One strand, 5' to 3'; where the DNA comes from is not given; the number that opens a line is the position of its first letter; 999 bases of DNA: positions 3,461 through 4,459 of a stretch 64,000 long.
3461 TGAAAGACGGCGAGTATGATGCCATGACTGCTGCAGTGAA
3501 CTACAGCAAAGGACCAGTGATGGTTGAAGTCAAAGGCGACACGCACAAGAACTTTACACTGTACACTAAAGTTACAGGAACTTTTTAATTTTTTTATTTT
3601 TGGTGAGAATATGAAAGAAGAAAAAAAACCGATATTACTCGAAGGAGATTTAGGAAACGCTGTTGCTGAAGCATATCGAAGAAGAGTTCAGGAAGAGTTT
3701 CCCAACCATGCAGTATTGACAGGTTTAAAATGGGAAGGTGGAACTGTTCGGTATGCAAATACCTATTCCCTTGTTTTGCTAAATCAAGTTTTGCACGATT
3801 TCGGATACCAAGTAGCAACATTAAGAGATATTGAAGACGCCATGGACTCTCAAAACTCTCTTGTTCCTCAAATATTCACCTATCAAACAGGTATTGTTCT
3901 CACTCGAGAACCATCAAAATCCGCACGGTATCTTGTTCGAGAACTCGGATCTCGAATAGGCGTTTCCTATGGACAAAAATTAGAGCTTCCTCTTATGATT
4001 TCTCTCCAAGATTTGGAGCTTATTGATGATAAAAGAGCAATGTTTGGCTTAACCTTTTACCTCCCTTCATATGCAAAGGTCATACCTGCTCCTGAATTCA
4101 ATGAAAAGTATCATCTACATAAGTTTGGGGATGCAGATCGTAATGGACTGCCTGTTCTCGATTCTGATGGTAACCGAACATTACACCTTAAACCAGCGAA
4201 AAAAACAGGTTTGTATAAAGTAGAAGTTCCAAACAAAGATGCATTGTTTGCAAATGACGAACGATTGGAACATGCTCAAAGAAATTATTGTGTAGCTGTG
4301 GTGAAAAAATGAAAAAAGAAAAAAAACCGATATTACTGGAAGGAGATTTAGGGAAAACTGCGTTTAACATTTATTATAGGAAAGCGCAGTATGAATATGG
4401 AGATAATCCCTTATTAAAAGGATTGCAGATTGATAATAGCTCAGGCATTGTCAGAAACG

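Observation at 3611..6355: Four translationally coupled genes: three tandem paralogs of an unrecognised ~235-aa family plus a small membrane protein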

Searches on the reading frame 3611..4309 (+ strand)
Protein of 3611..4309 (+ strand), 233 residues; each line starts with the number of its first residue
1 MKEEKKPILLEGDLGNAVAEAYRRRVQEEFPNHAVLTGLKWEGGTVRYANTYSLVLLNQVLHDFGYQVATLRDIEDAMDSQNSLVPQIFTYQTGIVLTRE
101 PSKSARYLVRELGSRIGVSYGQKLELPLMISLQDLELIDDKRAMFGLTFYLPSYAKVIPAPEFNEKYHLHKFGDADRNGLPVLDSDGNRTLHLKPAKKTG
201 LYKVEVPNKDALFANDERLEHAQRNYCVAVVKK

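Call 5: search_protein_families(library=pfam, proteins=[window:3611-4309:+], max_evalue=1)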
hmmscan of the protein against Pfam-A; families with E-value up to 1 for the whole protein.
window:3611-4309:+ (233 aa): 0 families

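Call 6: search_protein_families(library=ncbifam, proteins=[window:3611-4309:+], max_evalue=1)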
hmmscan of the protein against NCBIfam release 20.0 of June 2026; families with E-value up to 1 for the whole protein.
window:3611-4309:+ (233 aa): 0 families

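Call 7: find_homologous_proteins(query=A1, max_evalue=0.001)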
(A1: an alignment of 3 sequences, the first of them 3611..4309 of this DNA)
Query A1 (3 sequences) (233 aa, profile of the alignment): 3 proteins with E <= 0.001 among 2883 candidates.
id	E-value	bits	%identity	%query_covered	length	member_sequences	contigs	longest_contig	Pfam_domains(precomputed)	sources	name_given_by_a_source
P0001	5.0e-121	420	100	100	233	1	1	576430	-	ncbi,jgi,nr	ncbi:hypothetical protein C4573_03630 [Candidatus Woesearchaeota archaeon]|nr:MAG: hypothetical prot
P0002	4.6e-116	404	39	100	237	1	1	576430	-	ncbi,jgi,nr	ncbi:hypothetical protein C4573_03635 [Candidatus Woesearchaeota archaeon]|nr:MAG: hypothetical prot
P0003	4.6e-113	394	53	97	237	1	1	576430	-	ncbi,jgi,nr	ncbi:hypothetical protein C4573_03640 [Candidatus Woesearchaeota archaeon]|nr:MAG: hypothetical prot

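Call 8: search_solved_structures(query=A1, max_evalue=10)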
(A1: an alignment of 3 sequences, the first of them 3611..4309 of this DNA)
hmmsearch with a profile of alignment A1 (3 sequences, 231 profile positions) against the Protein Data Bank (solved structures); distinct sequences matched with E-value up to 10: 2.
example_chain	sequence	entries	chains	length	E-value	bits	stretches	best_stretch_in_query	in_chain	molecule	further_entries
2mq8_A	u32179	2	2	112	0.26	14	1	13-47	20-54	De novo designed protein LFR1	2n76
4zv6_A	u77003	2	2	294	0.44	13.2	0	26-54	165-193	AlphaRep-7 | alpha-Rep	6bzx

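Call 17: search_protein_families(library=phrogs, proteins=[window:3611-4309:+], max_evalue=1)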
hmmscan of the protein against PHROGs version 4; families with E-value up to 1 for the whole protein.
window:3611-4309:+ (233 aa): 1 family
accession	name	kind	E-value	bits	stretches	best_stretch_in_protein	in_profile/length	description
phrog_13016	-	unknown function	0.0066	18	1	57-120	6-70/119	-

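Call 18: predict_structure(alignment_id=A1)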
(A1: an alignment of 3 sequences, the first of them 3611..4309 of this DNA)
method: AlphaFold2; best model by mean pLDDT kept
length: 233 residues; sequences in the alignment: 3
mean_pLDDT: 53.7   pTM: 0.60
mean pLDDT of the five models: 53.7, 36.8, 36.2, 34.8, 34.6
residues with pLDDT >= 90: 0; 70-90: 57; 50-70: 68; < 50: 108
segments of 3 or more residues with pLDDT < 50: 1-8, 71-92, 117-122, 161-229
pLDDT, mean of each block of 10 residues (from residue 1): 45 76 88 71 61 78 70 48 40 56 54 53 58 78 74 64 30 28 30 29 35 33 38 51
secondary structure, 60 per line:
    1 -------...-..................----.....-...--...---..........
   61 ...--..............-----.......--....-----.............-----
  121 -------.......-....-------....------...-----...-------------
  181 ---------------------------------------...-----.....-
elements in order: E8-10 H12-29 H34-38 E40-42 E45-47 H51-63 E66-70 H71-79 H85-91 E94-97 H103-115 E128-131 E136-139 E147-150 E157-159 E228-232

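Call 23: find_related_loci(query=A1, collection=genome_contigs, flank=8000)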
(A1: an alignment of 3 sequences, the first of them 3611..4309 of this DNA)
Query A1 (233 aa) in genome_contigs; peptide patterns used: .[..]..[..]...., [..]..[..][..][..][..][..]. (x = any residue, [..] = any of these).
21 stretches matched a pattern, but none encodes a relative of the query by tblastn (E <= 1e-3).

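Call 25: find_encoding_contigs(protein=P0001, flank=10000, max_places=6)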
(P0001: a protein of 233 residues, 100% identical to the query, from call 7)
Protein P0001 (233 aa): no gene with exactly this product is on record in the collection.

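Call 27: search_protein_families(library=padloc, proteins=[window:3611-4309:+], max_evalue=1)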
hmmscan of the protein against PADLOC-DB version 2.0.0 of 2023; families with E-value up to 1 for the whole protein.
window:3611-4309:+ (233 aa): 0 families

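Call 28: search_protein_representatives(alignment_id=A1)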
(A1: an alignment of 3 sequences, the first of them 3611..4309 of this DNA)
Query: 3 sequences, 231 profile positions. Proteins with E-value up to 0.001 (for the whole library): 348; up to 1e-10: 179; up to 1e-30: 4. The best 150 are listed.
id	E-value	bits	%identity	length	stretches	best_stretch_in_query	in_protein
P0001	1.6e-121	420.4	-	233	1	1-231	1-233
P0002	1.5e-116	404.2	-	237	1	1-231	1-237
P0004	1.0e-31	126.6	-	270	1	9-192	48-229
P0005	2.4e-31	125.3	-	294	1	9-203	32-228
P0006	7.6e-30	120.5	-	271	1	9-198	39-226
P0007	2.0e-29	119.1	-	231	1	9-208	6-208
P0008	4.6e-29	117.9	-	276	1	9-199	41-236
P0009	7.6e-29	117.2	-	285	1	10-229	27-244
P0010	1.5e-28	116.2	-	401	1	5-192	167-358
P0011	2.6e-28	115.4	-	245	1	9-200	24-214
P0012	3.8e-27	111.6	-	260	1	15-192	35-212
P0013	4.4e-27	111.4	-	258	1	7-229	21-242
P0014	1.3e-26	109.9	-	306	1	6-199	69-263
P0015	5.4e-26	107.9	-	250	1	9-193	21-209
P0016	6.8e-26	107.5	-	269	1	8-193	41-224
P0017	7.5e-26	107.4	-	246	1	10-189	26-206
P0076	1.2e-17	80.6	-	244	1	9-188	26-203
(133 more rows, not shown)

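Call 30: search_protein_families(library=pfam, alignment_id=A2, max_evalue=0.01)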
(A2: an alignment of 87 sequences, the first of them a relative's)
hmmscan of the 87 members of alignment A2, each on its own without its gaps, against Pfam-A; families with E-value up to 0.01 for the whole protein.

A. member 1, P0001 (233 aa): 0 families

B. families by the number of members that match (of 87 scanned): 0 families

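Call 31: search_solved_structures(query=A2, max_evalue=10)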
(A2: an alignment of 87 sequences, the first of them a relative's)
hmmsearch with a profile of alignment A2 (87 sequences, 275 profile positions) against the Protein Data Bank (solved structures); distinct sequences matched with E-value up to 10: 5.
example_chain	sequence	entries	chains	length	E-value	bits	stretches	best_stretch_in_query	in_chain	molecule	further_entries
2oct_A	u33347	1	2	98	0.12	14.6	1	33-74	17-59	Cystatin B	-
1stf_I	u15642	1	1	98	0.13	14.5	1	33-74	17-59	STEFIN B (CYSTATIN B)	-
8gqq_A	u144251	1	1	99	0.28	13.4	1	35-72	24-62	Cystatin-A2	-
2wgo_A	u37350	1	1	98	0.7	12.1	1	21-60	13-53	RANASPUMIN-2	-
9u78_A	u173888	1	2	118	2.6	10.3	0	73-98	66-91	Single Chain Protein of De Novo Designed Helix Bundles-4EH2 with KDPV Loop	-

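Call 34: find_homologous_proteins(query=A2, max_evalue=0.00001)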
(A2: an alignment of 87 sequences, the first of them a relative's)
Query A2 (87 sequences) (233 aa, profile of the alignment): 6 proteins with E <= 0.00001 among 8000 candidates.
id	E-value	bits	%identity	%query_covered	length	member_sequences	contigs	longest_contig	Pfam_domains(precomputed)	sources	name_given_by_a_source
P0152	3.2e-75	271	30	80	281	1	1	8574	-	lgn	-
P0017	1.7e-70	255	31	78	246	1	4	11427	-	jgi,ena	-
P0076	2.6e-69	251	24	78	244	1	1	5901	-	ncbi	-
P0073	2.7e-60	222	23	81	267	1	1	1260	-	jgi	-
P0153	1.1e-58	217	26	61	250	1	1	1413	-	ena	-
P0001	1.6e-57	213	100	100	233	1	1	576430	-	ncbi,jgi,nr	ncbi:hypothetical protein C4573_03630 [Candidatus Woesearchaeota archaeon]|nr:MAG: hypothetical prot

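Call 35: find_encoding_contigs(protein=P0017, flank=10000, max_places=4)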
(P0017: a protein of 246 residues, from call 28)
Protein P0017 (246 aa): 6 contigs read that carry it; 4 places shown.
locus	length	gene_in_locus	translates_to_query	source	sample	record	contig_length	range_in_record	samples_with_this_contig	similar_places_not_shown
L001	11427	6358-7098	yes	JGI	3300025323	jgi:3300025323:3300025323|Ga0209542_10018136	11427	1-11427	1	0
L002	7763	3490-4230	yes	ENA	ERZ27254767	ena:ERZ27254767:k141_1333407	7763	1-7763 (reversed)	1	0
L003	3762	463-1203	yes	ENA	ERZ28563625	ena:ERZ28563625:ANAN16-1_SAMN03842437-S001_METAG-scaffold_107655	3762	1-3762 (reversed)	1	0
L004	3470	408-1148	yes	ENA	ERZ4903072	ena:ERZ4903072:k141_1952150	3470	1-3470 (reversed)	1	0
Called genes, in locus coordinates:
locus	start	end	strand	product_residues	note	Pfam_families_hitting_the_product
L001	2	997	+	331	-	?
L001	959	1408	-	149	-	PF04138:GtrA_DPMS_TM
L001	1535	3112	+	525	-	PF01593:Amino_oxidase, PF01946:Thi4 (faint), PF13450:NAD_binding_8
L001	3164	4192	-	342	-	-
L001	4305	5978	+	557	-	PF02310:B12-binding, PF04055:Radical_SAM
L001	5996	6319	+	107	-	-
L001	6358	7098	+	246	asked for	-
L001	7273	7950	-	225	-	PF13578:Methyltransf_24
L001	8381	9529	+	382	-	PF13439:Glyco_transf_4, PF13579:Glyco_trans_4_4, PF00534:Glycos_transf_1, PF13692:Glyco_trans_1_4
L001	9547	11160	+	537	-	-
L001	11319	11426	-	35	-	?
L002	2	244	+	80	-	?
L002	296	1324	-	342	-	-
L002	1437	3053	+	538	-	PF02310:B12-binding, PF04055:Radical_SAM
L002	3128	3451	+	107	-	-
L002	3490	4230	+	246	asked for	-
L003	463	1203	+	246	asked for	-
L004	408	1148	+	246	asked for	-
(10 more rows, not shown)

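Call 36: find_encoding_contigs(protein=P0152, flank=10000, max_places=4)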
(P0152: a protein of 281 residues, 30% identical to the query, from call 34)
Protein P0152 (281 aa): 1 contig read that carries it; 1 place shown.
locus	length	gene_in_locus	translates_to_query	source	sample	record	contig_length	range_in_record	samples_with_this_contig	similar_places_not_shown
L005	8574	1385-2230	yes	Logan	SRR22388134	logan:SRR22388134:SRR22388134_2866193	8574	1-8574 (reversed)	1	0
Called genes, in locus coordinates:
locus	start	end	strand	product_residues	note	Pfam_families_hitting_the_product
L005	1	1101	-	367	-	?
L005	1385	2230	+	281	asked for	-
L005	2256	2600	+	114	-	PF18477:PIN_9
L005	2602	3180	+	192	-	PF03876:SHS2_Rpb7-N, PF00575:S1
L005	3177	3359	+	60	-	PF06093:Spt4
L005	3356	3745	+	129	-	PF01282:Ribosomal_S24e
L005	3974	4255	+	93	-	-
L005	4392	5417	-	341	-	-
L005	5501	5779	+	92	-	-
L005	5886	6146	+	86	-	PF15738:YafQ_toxin, PF15781:ParE-like_toxin (weak)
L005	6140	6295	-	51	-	-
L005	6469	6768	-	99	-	-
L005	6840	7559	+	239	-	PF02616:SMC_ScpA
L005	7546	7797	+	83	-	PF13396:PLDc_N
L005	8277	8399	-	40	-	PF18480:DUF5615 (weak)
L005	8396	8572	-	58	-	?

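Call 37: find_encoding_contigs(protein=P0076, flank=10000, max_places=4)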
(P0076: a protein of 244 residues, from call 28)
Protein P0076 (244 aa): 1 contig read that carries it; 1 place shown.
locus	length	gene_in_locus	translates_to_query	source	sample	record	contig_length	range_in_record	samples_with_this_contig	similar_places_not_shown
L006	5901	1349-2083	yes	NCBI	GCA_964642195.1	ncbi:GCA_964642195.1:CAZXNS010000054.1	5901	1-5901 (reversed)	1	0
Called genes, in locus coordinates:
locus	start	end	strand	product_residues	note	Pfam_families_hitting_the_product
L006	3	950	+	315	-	?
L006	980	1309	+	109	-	-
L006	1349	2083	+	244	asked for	-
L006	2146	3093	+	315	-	PF01073:3Beta_HSD, PF01370:Epimerase, PF02719:Polysacc_synt_2 (weak), PF04321:RmlD_sub_bind, PF05368:NmrA (faint), PF16363:GDP_Man_Dehyd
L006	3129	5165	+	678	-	PF00483:NTP_transferase, PF12804:NTP_transf_3, PF00571:CBS (faint), PF00288:GHMP_kinases_N, PF08544:GHMP_kinases_C (faint)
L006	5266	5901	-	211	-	?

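Call 41: predict_structure(alignment_id=A2)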
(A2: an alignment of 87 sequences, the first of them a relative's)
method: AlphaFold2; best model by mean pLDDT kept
length: 233 residues; sequences in the alignment: 87
mean_pLDDT: 93.7   pTM: 0.91
mean pLDDT of the five models: 93.7, 93.2, 92.3, 91.8, 91.8
residues with pLDDT >= 90: 192; 70-90: 37; 50-70: 3; < 50: 1
segments of 3 or more residues with pLDDT < 50: none
pLDDT, mean of each block of 10 residues (from residue 1): 81 98 98 95 97 98 98 94 84 94 81 86 90 98 95 95 97 98 98 93 96 96 94 95
secondary structure, 60 per line:
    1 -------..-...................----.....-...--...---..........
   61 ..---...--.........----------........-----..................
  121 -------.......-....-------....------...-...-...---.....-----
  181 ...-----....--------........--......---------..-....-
elements in order: H12-29 H34-38 E40-42 E45-47 H51-62 E66-68 H71-79 E90-97 H103-120 E128-131 E136-139 E147-150 E157-159 E171-175 E181-183 E189-192 E201-208 E211-216 E229-232

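Call 43: fold_search(model_id=the predicted structure, library=pdb)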
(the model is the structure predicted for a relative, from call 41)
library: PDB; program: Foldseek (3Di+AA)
matches with E <= 10: 119; with E <= 0.001: 0
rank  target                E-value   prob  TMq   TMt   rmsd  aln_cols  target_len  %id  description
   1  3par                  3.7e-01  0.10  0.23  0.34  16.2       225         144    9  Surfactant Protein-A neck and carbohydrate recognition domain (NCRD) in the absence of ligand (released 2010-11-03)
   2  7nkx_Z                4.7e-01  0.04  0.12  0.17  36.8       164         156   10  RNA polymerase II-Spt4/5-nucleosome-Chd1 structure (released 2021-08-25)
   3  6iin_B                5.7e-01  0.01  0.12  0.10  20.1       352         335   11  USP14 catalytic domain with IU1-248 (released 2018-12-19)
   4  6iik_A                6.1e-01  0.01  0.12  0.10  20.1       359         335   10  USP14 catalytic domain with IU1 (released 2018-12-12)
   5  6iil_B                6.1e-01  0.01  0.11  0.09  20.4       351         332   10  USP14 catalytic domain bind to IU1-47 (released 2018-12-12)
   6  6lvs_E                6.5e-01  0.01  0.14  0.12  18.1       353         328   10  USP14 catalytic domain mutant C114S (released 2020-03-18)
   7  2aaf_B                1.0e+00  0.01  0.09  0.06  14.3       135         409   10  Structure of H278A arginine deiminase with L-arginine forming a S-alkylthiouronium reaction intermediate (released 2005-08-09)
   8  6ogn                  1.1e+00  0.02  0.17  0.10  10.9       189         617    9  Crystal structure of mouse protein arginine methyltransferase 7 in complex with SGC8158 chemical probe (released 2019-04-17)
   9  9bfg_B                1.1e+00  0.02  0.15  0.08  19.1       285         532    6  Structure of the crosslinked PCP-E didomain of tyrocidine synthetase A (released 2024-10-09)
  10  6gmh_Z                1.4e+00  0.01  0.13  0.08  25.0       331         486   13  Structure of activated transcription complex Pol II-DSIF-PAF-SPT6 (released 2018-08-22)
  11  8ryz                  1.5e+00  0.08  0.21  0.14   7.8       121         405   10  Structures of selenoneine synthase SenA from Variovorax paradoxus (released 2024-09-11)
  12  1xvx                  1.5e+00  0.02  0.11  0.09  11.4       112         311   12  Crystal Structure of iron-loaded Yersinia enterocolitica YfuA (released 2004-12-14)
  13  6hwj_A                1.8e+00  0.01  0.13  0.09  17.5       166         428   13  Glucosamine kinase (crystal form A) (released 2019-05-01)
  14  6iim_B                1.8e+00  0.01  0.12  0.10  19.8       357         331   10  USP14 catalytic domain with IU1-206 (released 2018-12-12)
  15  8k7n                  2.1e+00  0.01  0.11  0.09  10.4       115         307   15  Structure of ferric-binding protein KfuA (released 2024-07-31)
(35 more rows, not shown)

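Call 59: find_related_loci(query=A4, collection=metagenome_contigs, flank=8000)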
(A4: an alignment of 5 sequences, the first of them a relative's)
Query A4 (286 aa) in metagenome_contigs; peptide patterns used: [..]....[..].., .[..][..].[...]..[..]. (x = any residue, [..] = any of these).
504 stretches matched a pattern; 54 encode a relative of the query (tblastn E <= 1e-3); 54 distinct loci.
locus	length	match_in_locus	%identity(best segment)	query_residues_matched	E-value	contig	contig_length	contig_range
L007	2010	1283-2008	95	1-242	4e-161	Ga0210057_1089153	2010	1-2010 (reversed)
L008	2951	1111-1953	68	5-286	1e-128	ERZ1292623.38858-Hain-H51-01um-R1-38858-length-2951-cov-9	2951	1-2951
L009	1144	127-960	68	6-283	1e-132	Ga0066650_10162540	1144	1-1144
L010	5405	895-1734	67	3-285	5e-117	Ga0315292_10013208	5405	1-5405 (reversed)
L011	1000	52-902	70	1-284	7e-126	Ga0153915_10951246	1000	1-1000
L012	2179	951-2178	73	4-258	1e-101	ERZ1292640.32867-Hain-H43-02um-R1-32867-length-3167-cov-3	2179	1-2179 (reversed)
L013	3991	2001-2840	58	4-283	2e-92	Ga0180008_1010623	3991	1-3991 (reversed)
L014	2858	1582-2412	56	1-274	1e-92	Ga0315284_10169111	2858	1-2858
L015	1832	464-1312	58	1-279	8e-95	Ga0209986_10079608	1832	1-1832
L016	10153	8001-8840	55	1-283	1e-89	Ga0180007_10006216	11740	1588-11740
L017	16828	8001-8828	53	5-283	4e-87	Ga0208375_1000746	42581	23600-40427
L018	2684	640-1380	58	9-259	2e-87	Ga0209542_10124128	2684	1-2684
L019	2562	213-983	55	1-259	2e-86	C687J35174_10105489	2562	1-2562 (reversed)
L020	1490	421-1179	59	3-250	4e-90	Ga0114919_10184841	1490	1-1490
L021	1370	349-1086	58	1-246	2e-90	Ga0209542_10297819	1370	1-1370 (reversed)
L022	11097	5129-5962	55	1-279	6e-84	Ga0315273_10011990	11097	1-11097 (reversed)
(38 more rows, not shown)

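Call 65: search_protein_families(library=pfam, proteins=[L013:3192-3965:+, L017:8982-10028:+, L022:6187-7041:+, L016:9131-10153:-, L010:2191-2835:+, L010:2820-3290:+], max_evalue=0.001)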
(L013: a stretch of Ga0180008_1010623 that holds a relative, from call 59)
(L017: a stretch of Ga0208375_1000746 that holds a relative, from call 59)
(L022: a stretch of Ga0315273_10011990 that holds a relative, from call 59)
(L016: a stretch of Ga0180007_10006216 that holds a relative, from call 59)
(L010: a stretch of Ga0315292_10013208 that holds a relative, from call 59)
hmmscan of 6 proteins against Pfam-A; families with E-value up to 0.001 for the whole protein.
L013:3192-3965:+ (258 aa): 1 family
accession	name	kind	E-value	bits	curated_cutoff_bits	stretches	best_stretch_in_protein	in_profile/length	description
PF00078.32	RVT_1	-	5.6e-13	49.5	29.6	1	71-246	8-166/205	Reverse transcriptase (RNA-dependent DNA polymerase)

L017:8982-10028:+ (349 aa): 1 family
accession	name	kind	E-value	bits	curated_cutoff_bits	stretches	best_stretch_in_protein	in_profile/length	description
PF00078.32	RVT_1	-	8e-21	75.1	29.6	1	116-330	7-204/205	Reverse transcriptase (RNA-dependent DNA polymerase)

L022:6187-7041:+ (285 aa): 1 family
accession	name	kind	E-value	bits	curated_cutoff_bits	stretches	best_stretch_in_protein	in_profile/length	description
PF00078.32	RVT_1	-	8.1e-14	52.2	29.6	1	103-280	7-167/205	Reverse transcriptase (RNA-dependent DNA polymerase)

L016:9131-10153:- (341 aa): 1 family
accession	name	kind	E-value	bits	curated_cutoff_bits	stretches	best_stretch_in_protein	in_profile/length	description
PF00078.32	RVT_1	-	1.3e-21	77.7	29.6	1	55-270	8-205/205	Reverse transcriptase (RNA-dependent DNA polymerase)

L010:2191-2835:+ (215 aa): 1 family
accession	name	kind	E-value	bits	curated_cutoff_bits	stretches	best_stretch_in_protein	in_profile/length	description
PF00078.32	RVT_1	-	0.00021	21.5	29.6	1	75-197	7-107/205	Reverse transcriptase (RNA-dependent DNA polymerase)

L010:2820-3290:+ (157 aa): 1 family
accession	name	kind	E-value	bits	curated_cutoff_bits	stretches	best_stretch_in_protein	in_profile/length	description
PF00078.32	RVT_1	-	6.4e-11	42.8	29.6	1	1-88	119-204/205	Reverse transcriptase (RNA-dependent DNA polymerase)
